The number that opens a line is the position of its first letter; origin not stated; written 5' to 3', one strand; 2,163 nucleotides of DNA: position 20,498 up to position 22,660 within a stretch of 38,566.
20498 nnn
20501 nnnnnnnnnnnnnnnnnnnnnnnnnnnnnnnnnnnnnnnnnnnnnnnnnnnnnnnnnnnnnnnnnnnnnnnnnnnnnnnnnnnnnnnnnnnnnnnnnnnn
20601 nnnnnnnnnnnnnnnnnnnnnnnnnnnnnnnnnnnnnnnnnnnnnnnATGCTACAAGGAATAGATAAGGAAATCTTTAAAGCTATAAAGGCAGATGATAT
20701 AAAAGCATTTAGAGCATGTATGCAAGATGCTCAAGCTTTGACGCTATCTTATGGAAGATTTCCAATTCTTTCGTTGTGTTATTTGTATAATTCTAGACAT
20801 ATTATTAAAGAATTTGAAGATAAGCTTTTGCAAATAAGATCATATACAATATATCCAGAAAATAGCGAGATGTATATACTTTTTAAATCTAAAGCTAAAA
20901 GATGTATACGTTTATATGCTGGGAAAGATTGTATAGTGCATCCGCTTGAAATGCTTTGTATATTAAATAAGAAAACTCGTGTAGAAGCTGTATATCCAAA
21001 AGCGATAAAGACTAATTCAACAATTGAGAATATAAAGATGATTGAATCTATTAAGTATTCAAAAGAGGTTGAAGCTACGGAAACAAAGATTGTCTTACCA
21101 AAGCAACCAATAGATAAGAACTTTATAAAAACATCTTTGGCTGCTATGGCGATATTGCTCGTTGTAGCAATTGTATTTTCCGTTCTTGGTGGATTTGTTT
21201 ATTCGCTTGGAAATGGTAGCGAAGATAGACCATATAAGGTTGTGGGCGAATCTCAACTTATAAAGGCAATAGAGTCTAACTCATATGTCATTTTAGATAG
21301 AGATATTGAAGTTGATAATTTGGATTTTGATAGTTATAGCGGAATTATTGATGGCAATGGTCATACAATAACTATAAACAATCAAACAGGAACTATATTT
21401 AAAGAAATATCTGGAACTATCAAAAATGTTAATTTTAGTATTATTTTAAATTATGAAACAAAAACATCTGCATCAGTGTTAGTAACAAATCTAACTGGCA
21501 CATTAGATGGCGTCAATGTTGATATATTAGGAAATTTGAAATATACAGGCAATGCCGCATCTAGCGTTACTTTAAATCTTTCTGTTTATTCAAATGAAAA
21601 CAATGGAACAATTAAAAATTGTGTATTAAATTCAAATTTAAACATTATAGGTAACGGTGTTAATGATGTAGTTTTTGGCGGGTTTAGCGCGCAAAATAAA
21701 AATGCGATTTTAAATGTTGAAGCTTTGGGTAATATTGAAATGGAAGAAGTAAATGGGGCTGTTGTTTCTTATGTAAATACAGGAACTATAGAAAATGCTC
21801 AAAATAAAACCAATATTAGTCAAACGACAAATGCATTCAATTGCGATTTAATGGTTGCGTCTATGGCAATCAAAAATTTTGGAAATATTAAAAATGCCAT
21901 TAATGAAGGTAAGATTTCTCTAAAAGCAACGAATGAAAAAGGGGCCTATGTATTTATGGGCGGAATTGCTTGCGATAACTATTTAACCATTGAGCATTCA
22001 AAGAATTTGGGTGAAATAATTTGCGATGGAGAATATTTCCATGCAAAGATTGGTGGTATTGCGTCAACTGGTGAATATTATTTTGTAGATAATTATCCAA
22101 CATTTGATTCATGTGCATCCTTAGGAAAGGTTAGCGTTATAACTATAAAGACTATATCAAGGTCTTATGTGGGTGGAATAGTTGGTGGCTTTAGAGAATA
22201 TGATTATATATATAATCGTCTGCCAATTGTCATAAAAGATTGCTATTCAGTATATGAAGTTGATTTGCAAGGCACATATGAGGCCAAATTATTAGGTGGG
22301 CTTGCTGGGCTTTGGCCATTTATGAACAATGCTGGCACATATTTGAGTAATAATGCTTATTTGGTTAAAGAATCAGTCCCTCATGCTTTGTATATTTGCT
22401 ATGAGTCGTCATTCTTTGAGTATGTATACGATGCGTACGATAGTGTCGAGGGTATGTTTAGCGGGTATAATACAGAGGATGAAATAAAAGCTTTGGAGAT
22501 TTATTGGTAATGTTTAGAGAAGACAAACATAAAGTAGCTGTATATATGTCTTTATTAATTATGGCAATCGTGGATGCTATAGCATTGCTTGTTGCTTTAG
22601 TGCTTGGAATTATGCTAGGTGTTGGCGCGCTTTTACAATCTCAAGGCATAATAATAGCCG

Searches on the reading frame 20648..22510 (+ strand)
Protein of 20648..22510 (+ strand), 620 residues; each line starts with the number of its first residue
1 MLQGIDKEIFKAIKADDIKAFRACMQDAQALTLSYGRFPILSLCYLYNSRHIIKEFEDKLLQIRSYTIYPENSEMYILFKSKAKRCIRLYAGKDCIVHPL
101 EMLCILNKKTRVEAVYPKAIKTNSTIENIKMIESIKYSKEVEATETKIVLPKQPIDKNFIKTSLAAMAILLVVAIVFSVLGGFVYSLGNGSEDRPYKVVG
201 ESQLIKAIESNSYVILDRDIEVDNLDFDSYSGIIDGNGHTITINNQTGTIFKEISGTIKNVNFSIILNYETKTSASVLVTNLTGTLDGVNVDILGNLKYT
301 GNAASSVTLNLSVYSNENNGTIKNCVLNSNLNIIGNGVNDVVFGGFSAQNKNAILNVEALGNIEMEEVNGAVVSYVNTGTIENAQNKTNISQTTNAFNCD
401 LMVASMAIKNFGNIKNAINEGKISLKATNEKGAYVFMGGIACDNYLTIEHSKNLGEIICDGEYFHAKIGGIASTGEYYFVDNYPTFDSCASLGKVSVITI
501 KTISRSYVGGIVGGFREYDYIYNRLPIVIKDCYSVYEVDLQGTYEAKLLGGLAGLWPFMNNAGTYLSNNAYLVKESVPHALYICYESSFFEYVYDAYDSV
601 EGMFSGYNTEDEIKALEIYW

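Call 4: search_protein_families(library=pfam, proteins=[window:20648-22510:+], max_evalue=0.1)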
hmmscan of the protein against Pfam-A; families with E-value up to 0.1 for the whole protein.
window:20648-22510:+ (620 aa): 0 families

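Call 5: search_protein_families(library=padloc, proteins=[window:20648-22510:+], max_evalue=0.1)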
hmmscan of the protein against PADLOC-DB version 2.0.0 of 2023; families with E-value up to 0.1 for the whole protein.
window:20648-22510:+ (620 aa): 0 families

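Call 6: search_protein_families(library=ncbifam, proteins=[window:20648-22510:+], max_evalue=0.1)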
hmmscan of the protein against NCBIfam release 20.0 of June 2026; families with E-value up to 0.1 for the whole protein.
window:20648-22510:+ (620 aa): 0 families

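Call 35: find_homologous_proteins(query=A1, max_evalue=0.001)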
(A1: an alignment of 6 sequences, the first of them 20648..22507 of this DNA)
Query A1 (6 sequences) (620 aa, profile of the alignment): 109 proteins with E <= 0.001 among 8000 candidates.
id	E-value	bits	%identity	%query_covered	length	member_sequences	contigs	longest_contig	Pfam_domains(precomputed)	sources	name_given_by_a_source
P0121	1.9e-277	940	51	100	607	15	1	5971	-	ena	-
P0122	4.0e-272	922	44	100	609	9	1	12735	-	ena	-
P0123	5.1e-272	922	38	99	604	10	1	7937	-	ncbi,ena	-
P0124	2.3e-266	903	91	100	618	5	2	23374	-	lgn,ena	-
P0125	1.1e-257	875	50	100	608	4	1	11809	-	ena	-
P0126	2.7e-253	860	75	100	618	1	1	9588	-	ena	-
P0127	3.2e-227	774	43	100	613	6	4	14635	-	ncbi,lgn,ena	-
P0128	5.3e-221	753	31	90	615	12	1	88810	-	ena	-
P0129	2.9e-220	751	32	90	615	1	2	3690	-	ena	-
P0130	1.2e-215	736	48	100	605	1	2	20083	-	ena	-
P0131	1.4e-195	669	41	100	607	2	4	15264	-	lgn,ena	-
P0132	6.1e-146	506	31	99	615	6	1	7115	-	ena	-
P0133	5.2e-139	483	32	82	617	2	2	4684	-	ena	-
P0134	8.2e-136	472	35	99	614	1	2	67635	-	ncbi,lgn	-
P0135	5.9e-134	466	28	100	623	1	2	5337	-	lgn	-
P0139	1.5e-119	418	30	99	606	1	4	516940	-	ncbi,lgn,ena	-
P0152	4.4e-108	381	29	82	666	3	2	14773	PF07581.18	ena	-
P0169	1.2e-96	343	30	75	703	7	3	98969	-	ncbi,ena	-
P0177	1.9e-79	286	30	83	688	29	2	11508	-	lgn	-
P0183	6.9e-19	86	28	43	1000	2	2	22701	PF07581.18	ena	-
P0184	7.8e-18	82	26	56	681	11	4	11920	PF00963.25,PF07581.18,PF02368.25,PF26918.1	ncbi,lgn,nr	ncbi:MAG: hypothetical protein HFE59_07245 [Clostridiales bacterium]|nr:hypothetical protein [Clostr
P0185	1.7e-13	68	36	12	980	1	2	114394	PF09479.17,PF07581.18,PF21910.3,PF00041.28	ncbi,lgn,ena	-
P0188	4.1e-11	60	32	20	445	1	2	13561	PF07581.18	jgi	-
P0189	5.7e-11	60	28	48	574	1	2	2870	PF07581.18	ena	-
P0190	4.0e-10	57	26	44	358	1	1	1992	PF07581.18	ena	-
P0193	5.5e-9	53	27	48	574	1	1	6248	PF05342.20,PF07581.18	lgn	-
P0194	1.9e-8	51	28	48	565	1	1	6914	PF07581.18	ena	-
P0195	2.0e-8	51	28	48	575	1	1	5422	PF05342.20,PF07581.18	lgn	-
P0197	2.9e-8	51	28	48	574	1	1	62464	PF05342.20,PF07581.18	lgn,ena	-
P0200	3.1e-8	51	28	48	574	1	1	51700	PF05342.20,PF07581.18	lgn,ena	-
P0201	8.0e-8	49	27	48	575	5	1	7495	PF07581.18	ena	-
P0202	8.9e-8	49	29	36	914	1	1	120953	PF01833.31,PF00028.24,PF07581.18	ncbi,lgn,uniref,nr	ncbi:hypothetical protein LX73_2574 [Fodinibius salinus]|uniref:Cadherin domain-containing protein n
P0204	3.3e-7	47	31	17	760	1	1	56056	PF09479.17,PF07581.18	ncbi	-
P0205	3.5e-7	47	24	54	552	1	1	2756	PF07581.18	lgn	-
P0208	1.8e-6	45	32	18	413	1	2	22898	PF07581.18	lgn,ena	-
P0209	6.0e-6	43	25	53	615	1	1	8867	PF07581.18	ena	-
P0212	3.2e-5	41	25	50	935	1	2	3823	PF07581.18,PF28019.1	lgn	-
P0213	3.8e-5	41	26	23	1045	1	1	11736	PF19190.7,PF13004.14,PF07581.18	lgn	-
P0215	4.4e-5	40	32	18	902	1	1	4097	PF07581.18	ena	-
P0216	5.8e-5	40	22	41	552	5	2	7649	PF18962.8,PF07581.18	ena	-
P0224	2.4e-4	38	27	9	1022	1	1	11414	PF07581.18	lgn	-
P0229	7.2e-4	36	28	49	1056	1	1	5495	PF07581.18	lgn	-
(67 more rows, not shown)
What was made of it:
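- Checked: Remote homologues carry Pfam GLUG (call 35).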

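Call 36: find_encoding_contigs(protein=P0139, flank=9000, max_places=1)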
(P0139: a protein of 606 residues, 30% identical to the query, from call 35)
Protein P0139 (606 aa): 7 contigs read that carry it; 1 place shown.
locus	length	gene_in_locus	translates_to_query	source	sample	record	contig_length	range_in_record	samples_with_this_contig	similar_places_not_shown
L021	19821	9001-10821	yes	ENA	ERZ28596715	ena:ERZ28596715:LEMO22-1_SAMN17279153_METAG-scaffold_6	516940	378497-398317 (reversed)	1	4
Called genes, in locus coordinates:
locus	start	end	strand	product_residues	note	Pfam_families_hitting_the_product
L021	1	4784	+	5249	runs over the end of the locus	-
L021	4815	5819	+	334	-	PF03462:PCRF, PF00472:RF-1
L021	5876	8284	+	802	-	PF00580:UvrD-helicase, PF01443:Viral_helicase1 (faint), PF13245:AAA_19 (faint)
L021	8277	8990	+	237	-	-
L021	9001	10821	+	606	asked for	-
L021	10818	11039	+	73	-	-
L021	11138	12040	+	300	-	PF02588:YitT_membrane, PF10035:DUF2179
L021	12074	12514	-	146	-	PF07883:Cupin_2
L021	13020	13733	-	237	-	PF02632:BioY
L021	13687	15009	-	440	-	PF01494:FAD_binding_3 (faint), PF05834:Lycopene_cycl (faint)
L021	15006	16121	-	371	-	PF00111:Fer2 (weak)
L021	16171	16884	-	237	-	PF08032:SpoU_sub_bind, PF00588:SpoU_methylase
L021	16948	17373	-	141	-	PF00636:Ribonuclease_3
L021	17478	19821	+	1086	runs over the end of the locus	PF02368:Big_2 (weak)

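Call 37: find_encoding_contigs(protein=P0169, flank=9000, max_places=1)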
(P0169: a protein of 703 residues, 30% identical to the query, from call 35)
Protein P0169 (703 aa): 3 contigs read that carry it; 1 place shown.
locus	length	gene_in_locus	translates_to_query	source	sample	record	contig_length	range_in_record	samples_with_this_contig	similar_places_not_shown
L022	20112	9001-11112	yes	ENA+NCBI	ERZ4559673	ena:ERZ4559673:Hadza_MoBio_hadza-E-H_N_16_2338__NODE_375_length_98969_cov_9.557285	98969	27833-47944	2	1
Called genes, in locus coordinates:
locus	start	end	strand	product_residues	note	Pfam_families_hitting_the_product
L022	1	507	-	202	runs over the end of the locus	PF13483:Lactamase_B_3, PF12706:Lactamase_B_2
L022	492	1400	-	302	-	PF02401:LYTB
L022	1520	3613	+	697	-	PF13328:HD_4, PF04607:RelA_SpoT, PF02824:TGS, PF19296:RelA_AH, PF28438:RelA_RIS, PF13291:ACT_4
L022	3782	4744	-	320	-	PF01210:NAD_Gly3P_dh_N, PF02558:ApbA (weak), PF07479:NAD_Gly3P_dh_C, PF20618:GPD_NAD_C_bact (weak)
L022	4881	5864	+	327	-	PF03462:PCRF, PF00472:RF-1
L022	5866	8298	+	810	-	PF00580:UvrD-helicase, PF01443:Viral_helicase1 (faint), PF13245:AAA_19 (faint), PF13361:UvrD_C (weak)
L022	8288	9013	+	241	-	-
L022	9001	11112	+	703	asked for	-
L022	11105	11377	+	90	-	-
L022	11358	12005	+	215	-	PF00702:Hydrolase, PF03031:NIF (faint), PF13419:HAD_2 (weak), PF13242:Hydrolase_like (weak)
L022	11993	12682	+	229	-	PF09419:PGP_phosphatase (faint), PF00702:Hydrolase (weak), PF13419:HAD_2 (weak), PF13242:Hydrolase_like (weak)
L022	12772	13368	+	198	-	PF12710:HAD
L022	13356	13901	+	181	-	PF00210:Ferritin (faint), PF02915:Rubrerythrin, PF21349:RUBY_RBDX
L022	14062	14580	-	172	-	-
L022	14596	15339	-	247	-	PF01712:dNK (weak), PF02223:Thymidylate_kin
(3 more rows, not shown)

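Call 38: find_encoding_contigs(protein=P0177, flank=9000, max_places=1)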
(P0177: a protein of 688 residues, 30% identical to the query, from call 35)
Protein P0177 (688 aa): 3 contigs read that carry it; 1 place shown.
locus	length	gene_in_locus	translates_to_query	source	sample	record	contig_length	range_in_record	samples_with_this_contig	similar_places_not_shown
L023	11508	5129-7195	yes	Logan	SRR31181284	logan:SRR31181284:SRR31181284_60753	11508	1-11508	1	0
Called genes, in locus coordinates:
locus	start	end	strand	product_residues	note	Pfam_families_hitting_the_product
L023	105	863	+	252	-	-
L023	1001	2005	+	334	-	PF00472:RF-1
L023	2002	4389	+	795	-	PF00580:UvrD-helicase, PF01443:Viral_helicase1 (faint), PF13245:AAA_19 (faint), PF13538:UvrD_C_2 (faint), PF13361:UvrD_C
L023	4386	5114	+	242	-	PF11887:Mce4_CUP1 (weak)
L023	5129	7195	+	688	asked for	-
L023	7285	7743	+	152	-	PF01047:MarR (weak), PF12802:MarR_2 (weak), PF22381:Staph_reg_Sar_Rot (weak)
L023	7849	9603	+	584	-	PF00664:ABC_membrane, PF00005:ABC_tran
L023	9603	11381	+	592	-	PF00664:ABC_membrane, PF00005:ABC_tran, PF02463:SMC_N (faint)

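Call 41: search_solved_structures(query=A1, max_evalue=1)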
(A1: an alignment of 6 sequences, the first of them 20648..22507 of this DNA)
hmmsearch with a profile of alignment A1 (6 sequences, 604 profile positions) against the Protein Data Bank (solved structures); distinct sequences matched with E-value up to 1: 1.
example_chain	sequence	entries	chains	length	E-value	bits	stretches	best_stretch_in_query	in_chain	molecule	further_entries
3n6z_A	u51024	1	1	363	0.0045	18.7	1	186-237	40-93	putative immunoglobulin A1 protease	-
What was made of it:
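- Tried and rejected: For gene 6 there was one weak 'IgA1 protease' hit (call 41).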

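Call 53: predict_structure(alignment_id=A3)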
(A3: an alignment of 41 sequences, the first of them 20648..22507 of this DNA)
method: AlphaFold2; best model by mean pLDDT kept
length: 620 residues; sequences in the alignment: 41
mean_pLDDT: 90.8   pTM: 0.72
mean pLDDT of the five models: 90.8, 90.6, 90.5, 90.3, 89.6
residues with pLDDT >= 90: 407; 70-90: 183; 50-70: 28; < 50: 2
segments of 3 or more residues with pLDDT < 50: none
pLDDT, mean of each block of 10 residues (from residue 1): 71 91 84 89 93 90 86 88 86 82 89 88 87 82 80 77 90 92 85 92 94 96 96 97 97 98 98 95 98 97 81 98 98 92 97 98 97 98 98 93 97 98 95 95 96 98 94 84 90 96 93 77 74 96 92 86 83 95 74 87 94 94
secondary structure, 60 per line:
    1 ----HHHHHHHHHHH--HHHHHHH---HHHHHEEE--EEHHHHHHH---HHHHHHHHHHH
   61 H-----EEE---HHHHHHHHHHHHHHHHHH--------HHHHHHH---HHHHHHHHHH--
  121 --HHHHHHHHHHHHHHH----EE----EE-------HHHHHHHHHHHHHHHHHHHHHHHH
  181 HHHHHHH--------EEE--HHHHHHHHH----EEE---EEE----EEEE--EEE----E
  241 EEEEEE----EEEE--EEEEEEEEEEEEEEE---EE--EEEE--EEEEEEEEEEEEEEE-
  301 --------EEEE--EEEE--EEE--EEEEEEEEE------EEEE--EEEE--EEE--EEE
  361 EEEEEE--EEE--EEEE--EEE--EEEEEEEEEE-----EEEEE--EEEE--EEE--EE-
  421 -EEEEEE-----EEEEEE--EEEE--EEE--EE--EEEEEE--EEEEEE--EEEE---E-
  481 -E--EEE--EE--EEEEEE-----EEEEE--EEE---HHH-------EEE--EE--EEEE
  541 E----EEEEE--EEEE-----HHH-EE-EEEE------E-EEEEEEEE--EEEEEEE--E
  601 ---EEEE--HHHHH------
elements in order: H5-15 H18-24 H28-32 E33-35 H40-46 H50-61 E67-69 H73-90 H99-105 H109-118 H123-137 H157-187 E196-198 H201-209 E214-216 E220-222 E227-230 E233-235 E240-246 E251-254 E257-271 E279-282 E285-299 E309-312 E315-318 E321-323 E326-334 E341-344 E347-350 E353-355 E358-366 E369-371 E374-377 E380-382 E385-394 E400-404 E407-410 E413-415 E422-427 E433-438 E441-444 E447-449 E456-461 E464-469 E472-475 E485-487 E494-499 E505-509 E512-514 E528-530 E537-541 E546-550 E553-556 E569-572 E581-588 E591-597 E604-607 H610-614
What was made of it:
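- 20648..22510 (+): Single-pass membrane protein (620 aa): conserved helical (ankyrin-like?) cytosolic N-domain 1-137, TM helix 157-187, fast-evolving right-handed beta-helix ectodomain 196-607 of GLUG type. AlphaFold pLDDT 90.8 (call 53).
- Checked: The AlphaFold model of gene 6 (pLDDT 90.8) shows a helical N-domain, one TM helix and a right-handed beta-helix (call 53).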

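Call 57: fold_search(model_id=the predicted structure, library=pdb)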
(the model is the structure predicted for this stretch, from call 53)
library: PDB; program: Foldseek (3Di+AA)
matches with E <= 10: 230; with E <= 0.001: 0
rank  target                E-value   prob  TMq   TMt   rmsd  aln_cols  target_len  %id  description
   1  3n6z                  5.3e-03  0.97  0.19  0.28  12.3       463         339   17  Crystal structure of a putative immunoglobulin A1 protease (BACOVA_03286) from Bacteroides ovatus at 1.30 A resolution (released 2010-07-21)
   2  6xja_P                1.0e-02  1.00  0.27  0.15   6.8       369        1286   14  Streptococcus Pneumoniae IgA1 Protease with IgA1 substrate (released 2021-01-20)
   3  7xzb_A                2.8e-02  0.60  0.20  0.25  13.4       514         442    9  Mutant (Y242A) of the N-terminal domain of fucoidan lyase FdlA (released 2022-09-28)
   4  5nxk_B                3.6e-02  0.69  0.18  0.27  11.6       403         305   13  L. reuteri 53608 SRRP (released 2018-03-21)
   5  6xjb                  5.0e-02  0.99  0.27  0.15   9.4       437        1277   12  IgA1 Protease (released 2020-12-09)
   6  7xze_A                6.5e-02  0.30  0.17  0.21  14.2       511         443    8  Mutant (H176A) of the N-terminal domain of fucoidan lyase FdlA (released 2022-09-28)
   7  5nxk_C                6.8e-02  0.84  0.21  0.33  10.0       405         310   13  L. reuteri 53608 SRRP (released 2018-03-21)
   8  5nxk_A                8.1e-02  0.54  0.17  0.28  11.8       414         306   12  L. reuteri 53608 SRRP (released 2018-03-21)
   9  7xz9_A                8.1e-02  0.30  0.16  0.21  14.6       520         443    8  Mutant (E236A) of the N-terminal domain of fucoidan lyase FdlA (released 2022-09-28)
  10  7xzd_A                1.1e-01  0.18  0.14  0.18  14.8       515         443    8  Mutant (F179A) of the N-terminal domain of fucoidan lyase FdlA (released 2022-09-28)
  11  7xzc_B                1.3e-01  0.33  0.18  0.24  15.1       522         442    8  Mutant (R240A) of the N-terminal domain of fucoidan lyase FdlA (released 2022-09-28)
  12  7xzd_B                1.3e-01  0.16  0.15  0.19  14.4       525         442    7  Mutant (F179A) of the N-terminal domain of fucoidan lyase FdlA (released 2022-09-28)
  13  7uvk                  1.4e-01  0.82  0.25  0.14  10.1       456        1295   12  G. haemolysans IgA1 protease (released 2022-11-23)
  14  7uvl_P                2.2e-01  0.91  0.27  0.15   7.5       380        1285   16  IgA1 Protease with IgA1 substrate (released 2022-11-23)
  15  7xz7_A                2.3e-01  0.21  0.17  0.22  14.3       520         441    8  Mutant (D137A) of the N-terminal domain of fucoidan lyase FdlA (released 2022-09-28)
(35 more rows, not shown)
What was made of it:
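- The ectodomain resembles adhesin and IgA-protease beta-helices (calls 41, 57).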

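Call 59: search_protein_families(library=phrogs, proteins=[window:20648-22510:+], max_evalue=0.01)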
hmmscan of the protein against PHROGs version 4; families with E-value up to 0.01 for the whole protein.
window:20648-22510:+ (620 aa): 0 families

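Call 85: fold_search(model_id=the predicted structure, library=viral)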
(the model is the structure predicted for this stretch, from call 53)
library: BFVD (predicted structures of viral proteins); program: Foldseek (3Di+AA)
matches with E <= 10: 414; with E <= 0.001: 3
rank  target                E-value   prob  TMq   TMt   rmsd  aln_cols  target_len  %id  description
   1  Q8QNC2                3.4e-04  1.00  0.35  0.19  13.9       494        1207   12  EsV-1-160 [Ectocarpus siliculosus virus 1 (isolate New Zealand/Kaikoura/1988)]
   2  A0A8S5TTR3            3.4e-04  1.00  0.25  0.28   9.7       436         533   12  Putative immunoglobulin A1 protease [Siphoviridae sp. ct5jB2]
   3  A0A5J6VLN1            6.6e-04  1.00  0.30  0.35  10.1       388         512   14  Uncharacterized protein [Megaviridae environmental sample]
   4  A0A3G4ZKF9            3.4e-03  1.00  0.37  0.39   8.9       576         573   12  Uncharacterized protein [Terrestrivirus sp.]
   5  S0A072                4.1e-03  0.41  0.13  0.14  16.4       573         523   12  Structural protein [Cellulophaga phage phi14:2]
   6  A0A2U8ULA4            6.1e-03  0.80  0.21  0.20  13.8       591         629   10  (no name in the UniProt tables at hand)
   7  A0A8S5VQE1            6.7e-03  1.00  0.29  0.31   5.5       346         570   14  (no name in the UniProt tables at hand)
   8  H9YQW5                9.1e-03  1.00  0.22  0.25   7.7       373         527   14  (no name in the UniProt tables at hand)
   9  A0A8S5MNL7            1.6e-02  0.69  0.16  0.16  20.1       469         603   12  S-layer homology domain [Siphoviridae sp. ctZZK17]
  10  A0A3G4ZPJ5            2.4e-02  0.13  0.10  0.10  19.2       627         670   11  Right handed beta helix domain-containing protein [Barrevirus sp.]
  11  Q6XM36                3.5e-02  0.99  0.31  0.30   9.1       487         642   12  FirrV-1-A51 [Feldmannia irregularis virus a]
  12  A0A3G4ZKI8            3.8e-02  1.00  0.32  0.44   9.0       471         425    9  Uncharacterized protein [Terrestrivirus sp.]
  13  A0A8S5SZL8            4.4e-02  0.54  0.20  0.17  29.8       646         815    9  Pectate lyase [Podoviridae sp. ctnWS46]
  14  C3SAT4                4.6e-02  0.35  0.17  0.21  14.9       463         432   11  E1B 55 kDa protein [Murine adenovirus 3]
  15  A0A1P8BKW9            8.5e-02  0.20  0.15  0.12  14.2       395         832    9  (no name in the UniProt tables at hand)
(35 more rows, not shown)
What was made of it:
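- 20648..22510 (+): Foldseek gives weak hits to the IgA1-protease GLUG region, SRRP adhesin and pectate-lyase folds, and to DARPins for the N-domain (calls 57, 85).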
